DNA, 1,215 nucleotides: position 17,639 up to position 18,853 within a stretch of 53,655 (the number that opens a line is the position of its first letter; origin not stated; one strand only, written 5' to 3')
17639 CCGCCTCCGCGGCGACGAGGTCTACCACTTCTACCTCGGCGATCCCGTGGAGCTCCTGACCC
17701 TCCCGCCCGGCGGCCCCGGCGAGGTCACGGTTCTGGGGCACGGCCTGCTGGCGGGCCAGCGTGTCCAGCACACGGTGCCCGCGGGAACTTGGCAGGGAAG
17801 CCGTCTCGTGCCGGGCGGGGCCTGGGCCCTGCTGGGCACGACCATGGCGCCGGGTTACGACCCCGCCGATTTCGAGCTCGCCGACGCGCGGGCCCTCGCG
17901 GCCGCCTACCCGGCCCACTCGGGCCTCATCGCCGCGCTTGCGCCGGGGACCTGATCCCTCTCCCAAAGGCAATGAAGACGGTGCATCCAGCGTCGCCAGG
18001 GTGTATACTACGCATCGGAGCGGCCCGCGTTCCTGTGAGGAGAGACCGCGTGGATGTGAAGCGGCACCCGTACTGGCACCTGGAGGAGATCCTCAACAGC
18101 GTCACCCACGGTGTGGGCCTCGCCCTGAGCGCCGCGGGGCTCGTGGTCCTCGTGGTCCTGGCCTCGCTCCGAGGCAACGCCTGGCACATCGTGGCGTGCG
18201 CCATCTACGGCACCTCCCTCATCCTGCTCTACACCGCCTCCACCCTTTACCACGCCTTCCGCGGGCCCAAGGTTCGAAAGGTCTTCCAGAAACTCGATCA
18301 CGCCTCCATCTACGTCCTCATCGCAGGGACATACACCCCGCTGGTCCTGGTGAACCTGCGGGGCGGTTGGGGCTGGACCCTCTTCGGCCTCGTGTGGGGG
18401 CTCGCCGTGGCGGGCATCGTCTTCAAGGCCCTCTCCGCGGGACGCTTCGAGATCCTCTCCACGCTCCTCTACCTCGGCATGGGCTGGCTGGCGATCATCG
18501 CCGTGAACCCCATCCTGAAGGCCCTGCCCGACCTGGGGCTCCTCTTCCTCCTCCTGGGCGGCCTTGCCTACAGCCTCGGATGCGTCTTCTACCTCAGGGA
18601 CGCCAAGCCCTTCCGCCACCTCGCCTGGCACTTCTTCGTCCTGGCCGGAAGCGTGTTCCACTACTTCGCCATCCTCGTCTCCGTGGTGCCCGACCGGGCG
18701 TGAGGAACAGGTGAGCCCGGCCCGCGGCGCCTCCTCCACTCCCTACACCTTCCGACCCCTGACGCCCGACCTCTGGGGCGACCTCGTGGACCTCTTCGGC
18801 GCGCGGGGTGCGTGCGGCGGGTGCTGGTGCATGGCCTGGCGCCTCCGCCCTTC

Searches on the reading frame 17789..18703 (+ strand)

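Call 41: search_protein_families(library=pfam, proteins=[window:17789-18703:+], max_evalue=0.001)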
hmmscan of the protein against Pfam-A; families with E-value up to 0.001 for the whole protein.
window:17789-18703:+ (304 aa): 1 family
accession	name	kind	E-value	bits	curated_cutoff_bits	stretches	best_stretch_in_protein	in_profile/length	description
PF03006.26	HlyIII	-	3.1e-43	148.5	26.2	1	98-292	4-224/224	Haemolysin-III related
